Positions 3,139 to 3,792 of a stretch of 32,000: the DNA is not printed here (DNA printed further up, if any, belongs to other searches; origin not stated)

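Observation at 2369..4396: Translationally coupled three-gene cassette: two paralogous pol-beta nucleotidyltransferases flanking a small unknown protein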

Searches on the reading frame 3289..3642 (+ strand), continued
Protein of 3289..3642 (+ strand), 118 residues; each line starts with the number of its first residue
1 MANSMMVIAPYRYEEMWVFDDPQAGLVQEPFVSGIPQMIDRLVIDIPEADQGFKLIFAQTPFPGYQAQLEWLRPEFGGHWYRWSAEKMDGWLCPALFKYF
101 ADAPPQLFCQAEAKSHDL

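Call 45: predict_structure(alignment_id=A1)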
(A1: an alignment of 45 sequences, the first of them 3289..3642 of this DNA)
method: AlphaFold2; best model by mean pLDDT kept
length: 118 residues; sequences in the alignment: 45
mean_pLDDT: 85.4   pTM: 0.78
mean pLDDT of the five models: 85.4, 85.4, 84.2, 84.3, 83.0
residues with pLDDT >= 90: 61; 70-90: 46; 50-70: 8; < 50: 3
segments of 3 or more residues with pLDDT < 50: none
pLDDT, mean of each block of 10 residues (from residue 1): 76 93 87 92 93 92 92 75 91 77 85 72
secondary structure, 60 per line:
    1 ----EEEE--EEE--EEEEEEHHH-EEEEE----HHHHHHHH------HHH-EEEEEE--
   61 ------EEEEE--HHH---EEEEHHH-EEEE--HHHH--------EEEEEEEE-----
elements in order: E5-8 E11-13 E16-21 E26-30 H35-42 E53-58 E67-71 E80-83 E88-91 H94-97 E106-113

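Call 49: fold_search(model_id=the predicted structure, library=pdb)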
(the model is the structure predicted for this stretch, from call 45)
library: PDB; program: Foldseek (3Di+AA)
matches with E <= 10: 179; with E <= 0.001: 0
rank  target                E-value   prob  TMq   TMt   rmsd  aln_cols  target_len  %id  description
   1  8hyj_H                1.0e-01  0.51  0.38  0.37   9.3       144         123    8  A cryo-EM structure of KTF1-bound polymerase V transcription elongation complex (released 2023-06-21)
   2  1z47_B                2.5e-01  0.11  0.23  0.11  11.8       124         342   12  Structure of the ATPase subunit CysA of the putative sulfate ATP-binding cassette (ABC) transporter from Alicyclobacil (released 2005-06-07)
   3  7eu0_H                4.4e-01  0.23  0.38  0.36  10.2       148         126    8  The cryo-EM structure of A. thaliana Pol IV-RDR2 backtracked complex (released 2021-12-29)
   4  8jms                  6.6e-01  0.08  0.29  0.18  13.5       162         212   11  Crystal structure of BelL from Streptomyces cavourensis (released 2024-06-05)
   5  5xog_H                7.5e-01  0.23  0.43  0.40   7.3       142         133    8  RNA Polymerase II elongation complex bound with Spt5 KOW5 and Elf1 (released 2017-08-16)
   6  7oqy_G                7.5e-01  0.10  0.31  0.30  10.3       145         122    8  Cryo-EM structure of the cellular negative regulator TFS4 bound to the archaeal RNA polymerase (released 2021-08-25)
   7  9dq0_B                8.4e-01  0.07  0.27  0.17  12.9       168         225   11  Crystal structure of apo HrmJ from Streptomyces sp. CFMR 7 (released 2025-02-12)
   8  7dn3_H                8.9e-01  0.30  0.49  0.48   5.4       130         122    8  Structure of Human RNA Polymerase III elongation complex (released 2021-03-17)
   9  9dq0_A                1.0e+00  0.06  0.26  0.16  12.7       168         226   10  Crystal structure of apo HrmJ from Streptomyces sp. CFMR 7 (released 2025-02-12)
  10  2f1w                  1.4e+00  0.02  0.15  0.13  14.8       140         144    8  Crystal structure of the TRAF-like domain of HAUSP/USP7 (released 2006-02-07)
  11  3hkz_G                1.5e+00  0.09  0.36  0.37   9.8       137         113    4  The X-ray crystal structure of RNA polymerase from Archaea (released 2009-06-09)
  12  8gme_B                1.6e+00  0.03  0.14  0.09  12.2        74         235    7  Crystal structure of the gp32-Dda-dT17 complex (released 2023-06-28)
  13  4m0j_B                1.8e+00  0.09  0.33  0.16   9.3       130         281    9  Crystal structure of a D-amino acid aminotransferase from Burkholderia thailandensis E264 (released 2013-10-02)
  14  6nst_B                1.8e+00  0.09  0.31  0.14   9.3       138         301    6  Crystal structure of branched chain amino acid aminotransferase from Pseudomonas aeruginosa (released 2019-02-06)
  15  8jh5_C                1.9e+00  0.02  0.13  0.13  13.7        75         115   13  Structure of the auxin exporter PIN1 in Arabidopsis thaliana in the Naproxen-bound state (released 2024-05-29)
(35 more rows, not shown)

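Call 65: search_dna_similar(query=window:3289-3642:+, collection=phages, mode=protein, max_evalue=0.01, max_rows=10)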
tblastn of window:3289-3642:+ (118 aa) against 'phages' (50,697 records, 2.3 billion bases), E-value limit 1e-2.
No match.

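Call 80: fold_search(model_id=the predicted structure, library=viral)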
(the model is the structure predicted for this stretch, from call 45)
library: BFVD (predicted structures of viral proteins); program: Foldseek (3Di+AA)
matches with E <= 10: 200; with E <= 0.001: 2
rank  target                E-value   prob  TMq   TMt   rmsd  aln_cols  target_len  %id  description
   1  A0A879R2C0            9.6e-09  1.00  0.82  0.63   2.5       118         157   24  Uncharacterized protein [Synechococcus phage S-SRM01]
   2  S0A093                2.3e-05  1.00  0.73  0.80   2.6       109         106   18  Uncharacterized protein [Cellulophaga phage phi17:2]
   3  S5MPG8                5.2e-01  0.41  0.34  0.53   7.3        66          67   15  Uncharacterized protein [Sinorhizobium phage phiM12]
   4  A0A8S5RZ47            5.5e-01  0.06  0.21  0.22  12.7       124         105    7  Uncharacterized protein [Myoviridae sp. ctNQV2]
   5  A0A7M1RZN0            5.8e-01  0.02  0.13  0.11  12.8       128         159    9  Uncharacterized protein [uncultured phage cr271_1]
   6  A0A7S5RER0            6.6e-01  0.08  0.23  0.26  11.4       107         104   11  (no name in the UniProt tables at hand)
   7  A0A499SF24            7.4e-01  0.04  0.17  0.11  14.6       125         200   11  (no name in the UniProt tables at hand)
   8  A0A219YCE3            7.8e-01  0.06  0.23  0.19  14.0       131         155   11  CYTH domain-containing protein [Aeromonas phage 65.2]
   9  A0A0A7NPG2            8.3e-01  0.03  0.15  0.18  12.2       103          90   10  Uncharacterized protein [Pseudomonas phage phi176]
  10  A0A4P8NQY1            8.8e-01  0.06  0.19  0.09   8.6        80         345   12  (no name in the UniProt tables at hand)
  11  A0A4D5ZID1            9.4e-01  0.04  0.20  0.21  12.1       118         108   16  Uncharacterized protein [Burkholderia phage BcepSaruman]
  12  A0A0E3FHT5            9.4e-01  0.02  0.15  0.08  15.0       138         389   10  Tail fiber-like protein [Synechococcus phage ACG-2014i]
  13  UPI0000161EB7         1.0e+00  0.14  0.25  0.10   6.4        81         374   10  (no name look-up for this kind of identifier)
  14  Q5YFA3                1.0e+00  0.04  0.21  0.09  15.1       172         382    7  Immediate early protein ICP-46 [Singapore grouper iridovirus]
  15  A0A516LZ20            1.1e+00  0.05  0.23  0.23  13.1       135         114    8  (no name in the UniProt tables at hand)
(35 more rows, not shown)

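Call 81: search_dna_similar(query=window:3289-3642:+, collection=phages, mode=protein, max_evalue=10, max_rows=40)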
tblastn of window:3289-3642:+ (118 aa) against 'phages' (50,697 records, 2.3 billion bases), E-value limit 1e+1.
Records with a match: 16; places in all: 16; records where one place covers at least 80% of the query: 0.
Best place of each record, by identity: <60% 16.
By first word of the organism name: Oenococcus 6; Mycobacterium 4; Gordonia 3; Synechococcus 2; Caulobacter 1.
By host as written in the record: Gordonia rubripertincta NRRL B-16540 3; Synechococcus sp. KCZYC6 2; Oenococcus oeni Sarco S13 2; - 2; Oenococcus oeni Sarco S11 2; Mycobacterium smegmatis mc2 155 2; Mycobacterium smegmatis mc#155 2; Caulobacter vibrioides CB15 1.
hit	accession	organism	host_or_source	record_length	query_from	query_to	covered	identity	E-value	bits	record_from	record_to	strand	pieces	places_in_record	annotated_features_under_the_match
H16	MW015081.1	Synechococcus phage S-SRM01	Synechococcus sp. KCZYC6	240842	17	110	80%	26.3%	4e+0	32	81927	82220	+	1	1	hypothetical protein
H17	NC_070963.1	Synechococcus phage S-SRM01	Synechococcus sp. KCZYC6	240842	17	110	80%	26.3%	4e+0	32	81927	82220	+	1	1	hypothetical protein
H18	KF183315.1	Oenococcus phage phiS13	Oenococcus oeni Sarco S13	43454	52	103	44%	32.7%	4e+0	32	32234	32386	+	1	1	prophage protein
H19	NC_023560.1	Oenococcus phage phiS13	Oenococcus oeni Sarco S13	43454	52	103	44%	32.7%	4e+0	32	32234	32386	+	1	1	collagen-like protein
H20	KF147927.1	Oenococcus phage phi9805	-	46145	52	103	44%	32.7%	4e+0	32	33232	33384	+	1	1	hypothetical protein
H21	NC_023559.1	Oenococcus phage phi9805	-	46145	52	103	44%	32.7%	4e+0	32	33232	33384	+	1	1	hypothetical protein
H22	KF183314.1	Oenococcus phage phiS11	Oenococcus oeni Sarco S11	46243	52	103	44%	32.7%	4e+0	32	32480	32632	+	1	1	prophage protein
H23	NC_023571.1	Oenococcus phage phiS11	Oenococcus oeni Sarco S11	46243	52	103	44%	32.7%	4e+0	32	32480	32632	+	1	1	collagen-like protein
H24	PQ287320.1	Caulobacter phage BL57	Caulobacter vibrioides CB15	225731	83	117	30%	39.5%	1e+1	31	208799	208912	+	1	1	hypothetical protein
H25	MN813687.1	Mycobacterium phage Onyinye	Mycobacterium smegmatis mc2 155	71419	50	91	36%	32.6%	7e-1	34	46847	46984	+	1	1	65: DNA helicase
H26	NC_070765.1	Mycobacterium phage Onyinye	Mycobacterium smegmatis mc2 155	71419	50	91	36%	32.6%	7e-1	34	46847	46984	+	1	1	65: DNA helicase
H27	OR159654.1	Mycobacterium phage Aikoy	Mycobacterium smegmatis mc#155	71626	50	91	36%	32.6%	7e-1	34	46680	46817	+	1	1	65: DNA helicase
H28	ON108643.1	Mycobacterium phage Leopard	Mycobacterium smegmatis mc#155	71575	50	91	36%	32.6%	7e-1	34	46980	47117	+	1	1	64: hypothetical protein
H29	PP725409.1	Gordonia phage Xenia2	Gordonia rubripertincta NRRL B-16540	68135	45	91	40%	25.5%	6e+0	32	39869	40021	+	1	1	58: DNA helicase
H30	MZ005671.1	Gordonia phage DumpTruck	Gordonia rubripertincta NRRL B-16540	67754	45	91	40%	25.5%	7e+0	32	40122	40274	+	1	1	58: DNA helicase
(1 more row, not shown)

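Call 82: get_annotated_region(hit=H16, flank=6000)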
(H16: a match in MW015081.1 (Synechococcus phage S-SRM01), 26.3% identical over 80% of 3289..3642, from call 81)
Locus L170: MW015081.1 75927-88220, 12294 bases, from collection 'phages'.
description: Synechococcus phage S-SRM01, complete genome.
organism: Synechococcus phage S-SRM01 (NCBI taxid 2781608)
taxonomy: Viruses; Duplodnaviria; Heunggongvirae; Uroviricota; Caudoviricetes; Kyanoviridae; Serangoonvirus; Serangoonvirus essarone
host: Synechococcus sp. KCZYC6; source: Serangoon Reservoir; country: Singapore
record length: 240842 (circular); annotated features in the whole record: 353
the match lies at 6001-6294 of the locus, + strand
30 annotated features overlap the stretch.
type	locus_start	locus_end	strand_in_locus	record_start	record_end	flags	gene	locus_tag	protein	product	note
CDS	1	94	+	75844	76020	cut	-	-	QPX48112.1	hypothetical protein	-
CDS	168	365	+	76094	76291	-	-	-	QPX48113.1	hypothetical protein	-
CDS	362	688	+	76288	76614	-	-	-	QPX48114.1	hypothetical protein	-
CDS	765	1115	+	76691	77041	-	-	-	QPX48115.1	hypothetical protein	-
CDS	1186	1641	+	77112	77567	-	-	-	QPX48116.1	hypothetical protein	-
CDS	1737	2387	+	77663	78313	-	-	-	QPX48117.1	hypothetical protein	-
CDS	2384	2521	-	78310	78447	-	-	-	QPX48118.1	hypothetical protein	-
CDS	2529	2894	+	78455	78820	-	-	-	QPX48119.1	hypothetical protein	-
CDS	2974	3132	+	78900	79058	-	-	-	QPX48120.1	hypothetical protein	-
CDS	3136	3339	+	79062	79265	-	-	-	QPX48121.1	hypothetical protein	-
CDS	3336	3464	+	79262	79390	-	-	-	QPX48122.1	hypothetical protein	-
CDS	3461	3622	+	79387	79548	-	-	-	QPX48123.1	hypothetical protein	-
CDS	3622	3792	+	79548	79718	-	-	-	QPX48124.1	hypothetical protein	-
CDS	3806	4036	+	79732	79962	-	-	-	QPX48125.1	hypothetical protein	-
CDS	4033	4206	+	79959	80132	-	-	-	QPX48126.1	hypothetical protein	-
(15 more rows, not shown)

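Call 83: search_protein_families(library=pfam, proteins=[L170:4915-5796:+, L170:5959-6429:+, L170:6389-7216:+, L170:7216-8229:+, L170:8796-9374:+, L170:1737-2384:+, L170:10805-11272:+], max_evalue=0.01)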
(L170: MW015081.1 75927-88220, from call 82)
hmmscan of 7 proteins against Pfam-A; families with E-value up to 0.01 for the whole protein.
L170:4915-5796:+ (294 aa): 1 family
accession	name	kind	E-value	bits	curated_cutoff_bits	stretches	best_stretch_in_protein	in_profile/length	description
PF19782.4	DUF6267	-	1.5e-76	258.7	27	2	3-221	1-264/376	Family of unknown function (DUF6267)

L170:5959-6429:+ (157 aa): 1 family
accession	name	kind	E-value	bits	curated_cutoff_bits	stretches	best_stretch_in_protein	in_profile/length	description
PF20475.3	DUF6717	-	1.8e-07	32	27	1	2-113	2-114/115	Family of unknown function (DUF6717)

L170:6389-7216:+ (276 aa): 1 family
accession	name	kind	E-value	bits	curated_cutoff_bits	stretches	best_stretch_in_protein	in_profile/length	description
PF07996.16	T4SS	-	0.0082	17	24.7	0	90-182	71-160/197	Type IV secretion system proteins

L170:7216-8229:+ (338 aa): 0 families

L170:8796-9374:+ (193 aa): 0 families

L170:1737-2384:+ (216 aa): 0 families

L170:10805-11272:+ (156 aa): 0 families

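Call 84: search_protein_families(library=phrogs, proteins=[L170:4915-5796:+, L170:5959-6429:+, L170:6389-7216:+, L170:7216-8229:+, window:3289-3642:+], max_evalue=0.001)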
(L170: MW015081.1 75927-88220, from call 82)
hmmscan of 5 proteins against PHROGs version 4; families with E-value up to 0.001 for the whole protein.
L170:4915-5796:+ (294 aa): 1 family
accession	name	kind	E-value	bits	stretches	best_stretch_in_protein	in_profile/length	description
phrog_455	-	unknown function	2.1e-116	392.2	1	1-291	23-337/764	-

L170:5959-6429:+ (157 aa): 0 families

L170:6389-7216:+ (276 aa): 0 families

L170:7216-8229:+ (338 aa): 0 families

window:3289-3642:+ (118 aa): 0 families

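Call 86: search_solved_structures(query=A1, max_evalue=1)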
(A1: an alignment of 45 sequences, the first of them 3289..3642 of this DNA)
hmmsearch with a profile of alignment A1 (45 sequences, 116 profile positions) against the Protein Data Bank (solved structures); distinct sequences matched with E-value up to 1: 1.
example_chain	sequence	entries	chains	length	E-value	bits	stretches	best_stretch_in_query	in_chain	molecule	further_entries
6gzf_A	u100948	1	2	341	0.15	14.9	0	4-47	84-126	Glutathione S-transferase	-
